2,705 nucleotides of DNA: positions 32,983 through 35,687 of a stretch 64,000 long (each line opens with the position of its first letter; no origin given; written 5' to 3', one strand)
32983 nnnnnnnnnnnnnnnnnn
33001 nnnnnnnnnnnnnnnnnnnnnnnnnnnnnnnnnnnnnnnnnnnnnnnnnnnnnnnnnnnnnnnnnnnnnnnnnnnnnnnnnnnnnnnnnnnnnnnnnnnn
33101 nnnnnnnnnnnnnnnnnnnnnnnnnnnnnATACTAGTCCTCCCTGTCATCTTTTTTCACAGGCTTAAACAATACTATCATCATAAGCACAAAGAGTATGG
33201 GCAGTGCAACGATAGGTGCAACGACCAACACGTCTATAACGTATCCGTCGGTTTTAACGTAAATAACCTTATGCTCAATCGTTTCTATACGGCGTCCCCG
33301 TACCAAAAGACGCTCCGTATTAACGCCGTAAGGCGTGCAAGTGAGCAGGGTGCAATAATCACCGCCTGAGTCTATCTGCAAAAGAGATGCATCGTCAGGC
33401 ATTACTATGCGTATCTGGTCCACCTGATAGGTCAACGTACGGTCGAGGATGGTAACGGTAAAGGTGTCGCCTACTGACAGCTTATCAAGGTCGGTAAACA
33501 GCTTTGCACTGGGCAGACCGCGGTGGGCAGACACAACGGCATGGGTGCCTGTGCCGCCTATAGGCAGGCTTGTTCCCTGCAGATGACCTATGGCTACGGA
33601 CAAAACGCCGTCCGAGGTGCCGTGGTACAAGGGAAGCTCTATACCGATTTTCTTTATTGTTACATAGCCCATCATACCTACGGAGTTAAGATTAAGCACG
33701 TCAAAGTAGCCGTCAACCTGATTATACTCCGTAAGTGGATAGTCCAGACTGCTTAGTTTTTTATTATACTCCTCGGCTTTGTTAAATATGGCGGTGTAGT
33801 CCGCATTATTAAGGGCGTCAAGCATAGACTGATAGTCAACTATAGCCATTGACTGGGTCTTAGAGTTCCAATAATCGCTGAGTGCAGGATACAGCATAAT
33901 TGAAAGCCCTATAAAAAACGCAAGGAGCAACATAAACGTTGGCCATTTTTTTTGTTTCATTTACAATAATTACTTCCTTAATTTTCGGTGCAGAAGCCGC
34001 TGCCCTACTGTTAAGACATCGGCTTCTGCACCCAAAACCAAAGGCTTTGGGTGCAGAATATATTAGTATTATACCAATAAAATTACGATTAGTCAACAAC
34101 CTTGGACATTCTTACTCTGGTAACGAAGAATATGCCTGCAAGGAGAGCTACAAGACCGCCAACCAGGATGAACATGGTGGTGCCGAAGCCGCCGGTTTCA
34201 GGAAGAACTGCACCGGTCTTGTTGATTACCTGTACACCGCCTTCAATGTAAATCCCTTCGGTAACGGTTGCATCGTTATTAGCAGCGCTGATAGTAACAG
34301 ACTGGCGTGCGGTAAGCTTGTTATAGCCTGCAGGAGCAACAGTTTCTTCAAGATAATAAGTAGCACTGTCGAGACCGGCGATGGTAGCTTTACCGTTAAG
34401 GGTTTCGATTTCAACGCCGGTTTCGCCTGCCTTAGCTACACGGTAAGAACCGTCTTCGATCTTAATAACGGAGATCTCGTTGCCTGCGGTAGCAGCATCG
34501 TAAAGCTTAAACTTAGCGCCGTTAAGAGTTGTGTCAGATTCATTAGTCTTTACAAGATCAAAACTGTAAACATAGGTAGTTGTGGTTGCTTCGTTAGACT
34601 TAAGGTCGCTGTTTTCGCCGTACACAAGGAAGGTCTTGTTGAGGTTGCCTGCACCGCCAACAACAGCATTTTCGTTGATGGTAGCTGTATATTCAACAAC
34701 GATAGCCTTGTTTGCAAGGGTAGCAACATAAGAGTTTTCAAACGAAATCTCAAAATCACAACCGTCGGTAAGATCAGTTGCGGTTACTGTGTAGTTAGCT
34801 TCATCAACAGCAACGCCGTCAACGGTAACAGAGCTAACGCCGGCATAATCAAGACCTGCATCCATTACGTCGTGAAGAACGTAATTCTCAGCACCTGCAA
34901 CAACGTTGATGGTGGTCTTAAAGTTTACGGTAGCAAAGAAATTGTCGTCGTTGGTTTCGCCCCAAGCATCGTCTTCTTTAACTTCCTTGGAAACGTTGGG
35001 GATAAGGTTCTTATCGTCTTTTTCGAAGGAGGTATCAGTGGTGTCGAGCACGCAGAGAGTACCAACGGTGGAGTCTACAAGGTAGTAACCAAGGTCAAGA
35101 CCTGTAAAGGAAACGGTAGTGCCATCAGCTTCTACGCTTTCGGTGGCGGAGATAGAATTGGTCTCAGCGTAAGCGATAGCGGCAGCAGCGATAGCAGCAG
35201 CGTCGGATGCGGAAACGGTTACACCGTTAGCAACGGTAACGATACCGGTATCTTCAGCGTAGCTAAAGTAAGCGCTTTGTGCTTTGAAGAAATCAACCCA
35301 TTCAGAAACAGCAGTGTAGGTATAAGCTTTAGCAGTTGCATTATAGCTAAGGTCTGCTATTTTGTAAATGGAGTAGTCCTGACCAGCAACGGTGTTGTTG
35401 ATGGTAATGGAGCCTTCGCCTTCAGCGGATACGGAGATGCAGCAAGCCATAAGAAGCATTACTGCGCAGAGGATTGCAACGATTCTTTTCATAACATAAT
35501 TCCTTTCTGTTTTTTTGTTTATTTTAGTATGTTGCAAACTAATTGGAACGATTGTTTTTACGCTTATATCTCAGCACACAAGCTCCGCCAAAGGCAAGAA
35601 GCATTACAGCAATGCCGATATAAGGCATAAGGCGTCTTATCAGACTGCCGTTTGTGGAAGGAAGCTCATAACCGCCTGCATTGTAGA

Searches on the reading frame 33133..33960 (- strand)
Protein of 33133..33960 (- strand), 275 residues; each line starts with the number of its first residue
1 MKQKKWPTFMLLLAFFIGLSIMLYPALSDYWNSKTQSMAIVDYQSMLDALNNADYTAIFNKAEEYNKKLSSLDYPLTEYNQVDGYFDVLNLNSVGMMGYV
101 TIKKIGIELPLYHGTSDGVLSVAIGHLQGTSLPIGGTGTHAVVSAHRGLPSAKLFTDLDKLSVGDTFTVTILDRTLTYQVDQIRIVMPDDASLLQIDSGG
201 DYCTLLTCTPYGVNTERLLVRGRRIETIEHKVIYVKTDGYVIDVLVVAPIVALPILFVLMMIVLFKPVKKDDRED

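Call 33: search_protein_families(library=pfam, proteins=[window:33133-33960:-], max_evalue=0.00001)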
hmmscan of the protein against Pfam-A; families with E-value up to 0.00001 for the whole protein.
window:33133-33960:- (275 aa): 1 family
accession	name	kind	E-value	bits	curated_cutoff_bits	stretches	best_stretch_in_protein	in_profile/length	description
PF04203.18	Sortase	-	1.1e-22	80.5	26.6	1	100-224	1-124/125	Sortase domain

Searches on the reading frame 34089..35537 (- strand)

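Call 33: search_protein_families(library=pfam, proteins=[window:34089-35537:-], max_evalue=0.00001)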
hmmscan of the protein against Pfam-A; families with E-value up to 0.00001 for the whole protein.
window:34089-35537:- (482 aa): 2 families
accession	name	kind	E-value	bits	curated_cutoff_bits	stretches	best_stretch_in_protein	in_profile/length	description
PF16569.11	GramPos_pilinBB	-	1.5e-14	55.3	30.5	1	205-309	6-115/116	Gram-positive pilin backbone subunit 2, Cna-B-like domain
PF17802.7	SpaA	-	5.1e-13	49.4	23.1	1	325-426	2-86/91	Prealbumin-like fold domain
